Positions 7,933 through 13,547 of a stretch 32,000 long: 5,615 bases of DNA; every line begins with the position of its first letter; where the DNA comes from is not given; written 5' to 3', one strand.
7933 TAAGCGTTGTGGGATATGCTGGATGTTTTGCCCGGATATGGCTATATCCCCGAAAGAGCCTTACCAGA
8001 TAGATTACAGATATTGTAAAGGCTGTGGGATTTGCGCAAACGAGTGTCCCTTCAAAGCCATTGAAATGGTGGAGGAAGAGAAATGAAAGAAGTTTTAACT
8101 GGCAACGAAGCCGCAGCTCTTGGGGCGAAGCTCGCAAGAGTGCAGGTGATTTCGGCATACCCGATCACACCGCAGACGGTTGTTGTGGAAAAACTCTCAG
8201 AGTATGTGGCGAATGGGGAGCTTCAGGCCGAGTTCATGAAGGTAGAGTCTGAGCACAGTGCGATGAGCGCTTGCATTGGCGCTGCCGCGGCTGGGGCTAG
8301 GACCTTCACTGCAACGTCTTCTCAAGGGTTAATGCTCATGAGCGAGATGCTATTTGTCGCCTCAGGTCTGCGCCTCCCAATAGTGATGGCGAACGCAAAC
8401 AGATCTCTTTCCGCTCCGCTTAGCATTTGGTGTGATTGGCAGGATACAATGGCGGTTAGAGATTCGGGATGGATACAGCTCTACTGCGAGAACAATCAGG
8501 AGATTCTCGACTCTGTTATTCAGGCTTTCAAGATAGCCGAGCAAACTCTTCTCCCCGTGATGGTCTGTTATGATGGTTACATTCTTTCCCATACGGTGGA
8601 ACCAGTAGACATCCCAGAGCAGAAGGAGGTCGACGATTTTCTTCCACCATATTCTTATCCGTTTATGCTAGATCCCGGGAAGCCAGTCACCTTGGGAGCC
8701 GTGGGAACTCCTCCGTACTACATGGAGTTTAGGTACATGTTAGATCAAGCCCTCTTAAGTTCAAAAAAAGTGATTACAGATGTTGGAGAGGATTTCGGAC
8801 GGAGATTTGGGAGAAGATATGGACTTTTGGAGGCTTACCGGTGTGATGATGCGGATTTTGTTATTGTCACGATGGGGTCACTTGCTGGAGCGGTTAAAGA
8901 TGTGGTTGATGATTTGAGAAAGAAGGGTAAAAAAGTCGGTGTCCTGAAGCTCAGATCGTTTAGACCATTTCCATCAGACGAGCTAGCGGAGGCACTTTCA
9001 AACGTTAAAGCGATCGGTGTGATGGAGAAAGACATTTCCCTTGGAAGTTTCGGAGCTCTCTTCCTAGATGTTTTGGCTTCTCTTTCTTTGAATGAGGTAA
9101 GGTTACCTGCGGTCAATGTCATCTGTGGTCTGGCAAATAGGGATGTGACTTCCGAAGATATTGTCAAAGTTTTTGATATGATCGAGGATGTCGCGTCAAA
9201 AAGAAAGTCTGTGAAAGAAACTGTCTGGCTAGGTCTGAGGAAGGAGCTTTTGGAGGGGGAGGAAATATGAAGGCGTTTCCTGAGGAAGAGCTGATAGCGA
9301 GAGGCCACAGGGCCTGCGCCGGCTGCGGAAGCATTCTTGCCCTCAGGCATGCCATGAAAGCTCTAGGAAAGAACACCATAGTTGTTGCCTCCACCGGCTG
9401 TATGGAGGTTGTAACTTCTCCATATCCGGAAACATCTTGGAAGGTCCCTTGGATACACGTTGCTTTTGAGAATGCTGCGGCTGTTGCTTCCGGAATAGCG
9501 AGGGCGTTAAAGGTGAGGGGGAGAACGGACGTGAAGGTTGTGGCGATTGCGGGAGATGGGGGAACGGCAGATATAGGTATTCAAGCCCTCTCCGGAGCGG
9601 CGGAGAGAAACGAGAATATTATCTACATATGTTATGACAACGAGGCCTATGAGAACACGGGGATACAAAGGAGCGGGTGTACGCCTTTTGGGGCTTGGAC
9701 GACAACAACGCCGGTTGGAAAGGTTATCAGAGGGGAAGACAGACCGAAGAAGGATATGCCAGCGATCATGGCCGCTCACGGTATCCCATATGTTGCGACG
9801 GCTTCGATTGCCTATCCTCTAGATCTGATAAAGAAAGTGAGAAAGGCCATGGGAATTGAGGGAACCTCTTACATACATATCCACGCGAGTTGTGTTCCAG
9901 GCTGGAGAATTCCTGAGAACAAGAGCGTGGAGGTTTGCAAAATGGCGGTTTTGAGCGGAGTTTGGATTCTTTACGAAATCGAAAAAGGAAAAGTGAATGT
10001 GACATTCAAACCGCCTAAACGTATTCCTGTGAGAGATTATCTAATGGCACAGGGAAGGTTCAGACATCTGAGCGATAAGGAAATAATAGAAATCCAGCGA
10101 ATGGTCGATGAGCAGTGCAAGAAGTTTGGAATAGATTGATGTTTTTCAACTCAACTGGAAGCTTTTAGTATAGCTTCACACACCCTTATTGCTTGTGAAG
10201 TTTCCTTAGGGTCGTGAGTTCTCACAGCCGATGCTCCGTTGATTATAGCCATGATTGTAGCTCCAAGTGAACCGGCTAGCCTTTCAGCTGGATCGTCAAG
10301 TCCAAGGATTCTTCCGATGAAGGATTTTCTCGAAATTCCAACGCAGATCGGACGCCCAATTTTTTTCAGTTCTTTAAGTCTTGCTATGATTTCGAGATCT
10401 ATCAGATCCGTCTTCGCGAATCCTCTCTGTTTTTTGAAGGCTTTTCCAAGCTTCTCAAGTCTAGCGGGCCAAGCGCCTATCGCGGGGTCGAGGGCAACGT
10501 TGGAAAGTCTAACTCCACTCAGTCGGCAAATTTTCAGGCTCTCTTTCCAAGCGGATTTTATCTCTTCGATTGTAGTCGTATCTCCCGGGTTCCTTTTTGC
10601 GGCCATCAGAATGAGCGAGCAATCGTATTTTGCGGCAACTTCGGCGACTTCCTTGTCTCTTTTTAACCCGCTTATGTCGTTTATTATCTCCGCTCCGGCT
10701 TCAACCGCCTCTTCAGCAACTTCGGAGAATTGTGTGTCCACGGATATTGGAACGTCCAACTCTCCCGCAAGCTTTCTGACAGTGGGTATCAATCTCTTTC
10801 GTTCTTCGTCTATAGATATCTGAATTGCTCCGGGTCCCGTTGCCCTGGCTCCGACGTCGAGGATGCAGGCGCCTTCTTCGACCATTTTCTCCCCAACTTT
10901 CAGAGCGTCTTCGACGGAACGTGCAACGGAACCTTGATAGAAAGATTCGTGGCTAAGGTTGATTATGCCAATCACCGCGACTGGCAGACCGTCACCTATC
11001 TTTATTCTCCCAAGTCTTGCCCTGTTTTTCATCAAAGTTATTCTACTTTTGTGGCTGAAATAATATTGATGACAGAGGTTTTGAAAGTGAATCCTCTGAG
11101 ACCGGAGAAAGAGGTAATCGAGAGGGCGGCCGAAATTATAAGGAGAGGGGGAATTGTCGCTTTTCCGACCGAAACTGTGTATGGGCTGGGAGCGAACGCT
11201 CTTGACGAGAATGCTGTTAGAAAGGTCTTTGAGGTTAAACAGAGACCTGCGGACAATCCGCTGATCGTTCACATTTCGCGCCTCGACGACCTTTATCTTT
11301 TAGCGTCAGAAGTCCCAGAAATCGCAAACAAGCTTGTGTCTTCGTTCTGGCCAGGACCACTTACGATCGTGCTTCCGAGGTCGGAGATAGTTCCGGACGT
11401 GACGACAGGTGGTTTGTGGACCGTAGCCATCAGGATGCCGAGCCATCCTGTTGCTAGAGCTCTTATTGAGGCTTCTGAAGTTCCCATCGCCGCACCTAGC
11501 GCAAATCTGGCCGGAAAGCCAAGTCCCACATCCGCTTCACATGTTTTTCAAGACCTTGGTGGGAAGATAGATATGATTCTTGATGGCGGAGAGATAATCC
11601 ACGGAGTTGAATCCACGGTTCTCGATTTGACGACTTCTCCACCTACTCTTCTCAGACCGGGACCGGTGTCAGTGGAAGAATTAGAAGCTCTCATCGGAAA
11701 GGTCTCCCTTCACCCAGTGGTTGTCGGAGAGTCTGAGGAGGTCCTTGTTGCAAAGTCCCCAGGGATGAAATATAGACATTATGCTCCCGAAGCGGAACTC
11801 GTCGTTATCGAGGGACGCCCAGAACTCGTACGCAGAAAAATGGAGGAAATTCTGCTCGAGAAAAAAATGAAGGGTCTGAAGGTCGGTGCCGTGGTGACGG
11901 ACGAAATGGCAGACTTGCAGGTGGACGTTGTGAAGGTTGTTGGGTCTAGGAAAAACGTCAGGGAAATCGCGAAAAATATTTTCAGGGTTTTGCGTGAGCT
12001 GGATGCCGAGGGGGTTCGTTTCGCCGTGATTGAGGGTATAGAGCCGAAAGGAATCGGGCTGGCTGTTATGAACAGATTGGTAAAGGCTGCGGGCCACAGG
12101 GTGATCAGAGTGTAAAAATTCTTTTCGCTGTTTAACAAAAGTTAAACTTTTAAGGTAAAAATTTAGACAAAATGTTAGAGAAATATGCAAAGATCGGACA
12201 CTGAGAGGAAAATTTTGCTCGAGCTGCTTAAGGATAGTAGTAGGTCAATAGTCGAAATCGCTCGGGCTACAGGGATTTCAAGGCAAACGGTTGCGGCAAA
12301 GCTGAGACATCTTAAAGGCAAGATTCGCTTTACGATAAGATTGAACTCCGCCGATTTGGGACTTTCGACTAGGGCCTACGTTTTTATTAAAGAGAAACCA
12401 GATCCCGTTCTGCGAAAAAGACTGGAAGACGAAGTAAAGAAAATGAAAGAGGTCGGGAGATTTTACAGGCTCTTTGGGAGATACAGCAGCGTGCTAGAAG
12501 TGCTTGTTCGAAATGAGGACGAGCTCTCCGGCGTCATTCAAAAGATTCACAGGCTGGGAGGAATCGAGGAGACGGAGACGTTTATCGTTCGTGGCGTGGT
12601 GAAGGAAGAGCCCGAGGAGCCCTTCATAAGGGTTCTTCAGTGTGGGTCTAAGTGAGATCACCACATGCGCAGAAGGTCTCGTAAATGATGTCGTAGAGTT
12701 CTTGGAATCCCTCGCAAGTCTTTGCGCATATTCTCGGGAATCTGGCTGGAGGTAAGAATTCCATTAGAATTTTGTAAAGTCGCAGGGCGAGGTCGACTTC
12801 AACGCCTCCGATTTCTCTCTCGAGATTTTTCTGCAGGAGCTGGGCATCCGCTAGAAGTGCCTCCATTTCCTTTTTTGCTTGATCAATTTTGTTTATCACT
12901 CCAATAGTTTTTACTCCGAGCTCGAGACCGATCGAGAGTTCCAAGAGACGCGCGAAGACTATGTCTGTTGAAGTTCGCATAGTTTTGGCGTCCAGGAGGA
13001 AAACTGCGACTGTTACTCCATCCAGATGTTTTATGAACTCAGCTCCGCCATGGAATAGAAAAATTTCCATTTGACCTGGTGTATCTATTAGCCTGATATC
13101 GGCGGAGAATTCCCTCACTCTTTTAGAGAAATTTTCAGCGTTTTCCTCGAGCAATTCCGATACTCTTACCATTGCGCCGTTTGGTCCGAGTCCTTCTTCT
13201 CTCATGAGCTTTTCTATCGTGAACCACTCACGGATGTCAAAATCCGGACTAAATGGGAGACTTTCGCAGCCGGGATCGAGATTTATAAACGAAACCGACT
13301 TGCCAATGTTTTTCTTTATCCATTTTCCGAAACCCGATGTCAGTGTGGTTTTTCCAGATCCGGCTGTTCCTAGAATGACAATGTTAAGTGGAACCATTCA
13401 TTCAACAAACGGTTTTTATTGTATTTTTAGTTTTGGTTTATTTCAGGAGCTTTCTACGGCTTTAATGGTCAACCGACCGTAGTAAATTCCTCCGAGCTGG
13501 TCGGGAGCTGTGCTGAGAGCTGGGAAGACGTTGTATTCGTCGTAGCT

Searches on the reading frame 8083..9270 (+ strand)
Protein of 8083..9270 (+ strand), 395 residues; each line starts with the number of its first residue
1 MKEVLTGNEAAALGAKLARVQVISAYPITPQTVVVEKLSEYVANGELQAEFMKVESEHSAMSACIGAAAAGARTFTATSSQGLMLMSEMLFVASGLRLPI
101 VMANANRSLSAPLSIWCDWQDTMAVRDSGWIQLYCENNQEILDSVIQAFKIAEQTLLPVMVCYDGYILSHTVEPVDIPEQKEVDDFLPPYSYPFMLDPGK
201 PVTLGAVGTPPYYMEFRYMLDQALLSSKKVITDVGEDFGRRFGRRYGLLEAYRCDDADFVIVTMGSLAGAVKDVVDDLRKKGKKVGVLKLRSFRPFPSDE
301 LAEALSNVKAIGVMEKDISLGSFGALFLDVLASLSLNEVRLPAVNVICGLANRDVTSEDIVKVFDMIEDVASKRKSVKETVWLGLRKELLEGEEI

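Call 47: search_protein_families(library=pfam, proteins=[window:8083-9270:+], max_evalue=0.0001)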
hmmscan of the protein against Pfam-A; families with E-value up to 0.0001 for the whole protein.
window:8083-9270:+ (395 aa): 3 families
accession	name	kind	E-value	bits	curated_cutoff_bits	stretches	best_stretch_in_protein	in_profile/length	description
PF01855.24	POR_N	-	2.2e-78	263.6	27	1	14-234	2-229/231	Pyruvate flavodoxin/ferredoxin oxidoreductase, thiamine diP-bdg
PF17147.9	PFOR_II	-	7.4e-30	103.8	27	1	257-360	1-102/102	Pyruvate:ferredoxin oxidoreductase core domain II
PF02780.25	Transketolase_C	-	1.2e-08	35.3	25.9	1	254-346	7-99/124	Transketolase, C-terminal domain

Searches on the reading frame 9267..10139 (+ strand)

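Call 47: search_protein_families(library=pfam, proteins=[window:9267-10139:+], max_evalue=0.0001)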
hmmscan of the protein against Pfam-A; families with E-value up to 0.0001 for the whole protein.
window:9267-10139:+ (290 aa): 1 family
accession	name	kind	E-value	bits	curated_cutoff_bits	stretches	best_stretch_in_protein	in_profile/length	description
PF02775.26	TPP_enzyme_C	-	1.1e-25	90.7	21.9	1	43-205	2-151/151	Thiamine pyrophosphate enzyme, C-terminal TPP binding domain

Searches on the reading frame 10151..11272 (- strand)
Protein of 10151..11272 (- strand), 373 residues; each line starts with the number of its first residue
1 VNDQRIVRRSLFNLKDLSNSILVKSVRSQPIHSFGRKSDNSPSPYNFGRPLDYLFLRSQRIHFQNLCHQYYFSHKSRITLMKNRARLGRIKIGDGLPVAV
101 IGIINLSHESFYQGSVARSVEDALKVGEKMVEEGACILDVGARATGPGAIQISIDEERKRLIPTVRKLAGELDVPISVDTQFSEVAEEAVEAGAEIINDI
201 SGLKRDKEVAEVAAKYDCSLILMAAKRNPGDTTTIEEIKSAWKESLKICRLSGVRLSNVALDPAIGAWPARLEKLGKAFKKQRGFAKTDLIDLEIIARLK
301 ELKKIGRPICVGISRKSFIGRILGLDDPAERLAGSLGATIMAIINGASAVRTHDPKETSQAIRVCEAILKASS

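Call 47: search_protein_families(library=pfam, proteins=[window:10151-11272:-], max_evalue=0.0001)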
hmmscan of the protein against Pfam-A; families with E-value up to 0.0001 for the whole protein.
window:10151-11272:- (373 aa): 1 family
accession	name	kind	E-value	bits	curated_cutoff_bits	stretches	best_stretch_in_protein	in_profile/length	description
PF00809.28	Pterin_bind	-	5e-61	206.9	25.5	1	101-353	1-244/244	Pterin binding enzyme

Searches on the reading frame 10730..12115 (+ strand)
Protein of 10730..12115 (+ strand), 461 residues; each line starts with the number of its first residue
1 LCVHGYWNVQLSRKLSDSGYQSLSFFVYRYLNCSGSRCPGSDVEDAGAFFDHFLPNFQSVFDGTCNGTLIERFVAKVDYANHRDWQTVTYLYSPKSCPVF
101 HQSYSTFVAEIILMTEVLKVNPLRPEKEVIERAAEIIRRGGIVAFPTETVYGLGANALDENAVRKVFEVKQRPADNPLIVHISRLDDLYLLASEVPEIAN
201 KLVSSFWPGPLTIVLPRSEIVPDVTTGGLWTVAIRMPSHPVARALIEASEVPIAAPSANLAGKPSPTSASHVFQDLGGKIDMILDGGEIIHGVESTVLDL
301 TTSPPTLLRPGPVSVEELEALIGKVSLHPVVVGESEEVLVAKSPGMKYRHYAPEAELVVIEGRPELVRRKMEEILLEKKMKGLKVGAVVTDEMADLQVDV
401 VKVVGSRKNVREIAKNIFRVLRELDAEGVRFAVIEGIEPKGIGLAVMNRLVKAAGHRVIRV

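Call 48: search_protein_families(library=pfam, proteins=[window:10730-12115:+], max_evalue=0.0001)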
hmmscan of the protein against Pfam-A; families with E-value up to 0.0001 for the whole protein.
window:10730-12115:+ (461 aa): 2 families
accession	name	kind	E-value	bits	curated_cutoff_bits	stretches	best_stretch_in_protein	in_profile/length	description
PF01300.24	Sua5_yciO_yrdC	-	4.7e-64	215.6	25.1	1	135-311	1-178/178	Telomere recombination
PF03481.19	Sua5_C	-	2.5e-34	119.2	22.9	1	313-455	1-136/136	Threonylcarbamoyl-AMP synthase, C-terminal domain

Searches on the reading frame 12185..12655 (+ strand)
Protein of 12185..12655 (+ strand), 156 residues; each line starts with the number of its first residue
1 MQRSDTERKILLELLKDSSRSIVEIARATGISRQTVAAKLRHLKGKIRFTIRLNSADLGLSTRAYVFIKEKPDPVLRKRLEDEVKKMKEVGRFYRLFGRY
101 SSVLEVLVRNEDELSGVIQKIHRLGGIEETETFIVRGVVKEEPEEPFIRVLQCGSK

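Call 48: search_protein_families(library=pfam, proteins=[window:12185-12655:+], max_evalue=0.0001)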
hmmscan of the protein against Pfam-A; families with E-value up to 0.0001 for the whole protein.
window:12185-12655:+ (156 aa): 3 families
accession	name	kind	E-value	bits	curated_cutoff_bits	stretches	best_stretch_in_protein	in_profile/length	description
PF01037.27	AsnC_trans_reg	-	1.1e-10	41.7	25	1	77-135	11-70/73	Lrp/AsnC ligand binding domain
PF13412.12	HTH_24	-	1e-08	35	21.9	1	4-43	2-41/48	Winged helix-turn-helix DNA-binding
PF13404.12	HTH_AsnC-type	-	3.2e-08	33.7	27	1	5-43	3-41/42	AsnC-type helix-turn-helix domain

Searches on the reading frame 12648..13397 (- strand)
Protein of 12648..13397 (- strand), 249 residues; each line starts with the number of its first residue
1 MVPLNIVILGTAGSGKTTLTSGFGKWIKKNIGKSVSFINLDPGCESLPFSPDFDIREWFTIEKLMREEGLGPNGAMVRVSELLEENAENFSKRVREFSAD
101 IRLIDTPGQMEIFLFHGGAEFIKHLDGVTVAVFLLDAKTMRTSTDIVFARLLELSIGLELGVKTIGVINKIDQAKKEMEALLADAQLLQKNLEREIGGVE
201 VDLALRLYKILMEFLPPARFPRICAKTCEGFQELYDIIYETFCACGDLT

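Call 48: search_protein_families(library=pfam, proteins=[window:12648-13397:-], max_evalue=0.0001)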
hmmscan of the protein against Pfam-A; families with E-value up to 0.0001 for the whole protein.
window:12648-13397:- (249 aa): 2 families
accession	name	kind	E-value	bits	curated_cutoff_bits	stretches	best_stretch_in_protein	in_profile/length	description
PF03029.23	ATP_bind_1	-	1.1e-46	160.1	27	1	8-243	1-239/240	Conserved hypothetical ATP binding protein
PF00009.33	GTP_EFTU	-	1.3e-08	35.1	26.5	1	98-240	68-184/188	Elongation factor Tu GTP binding domain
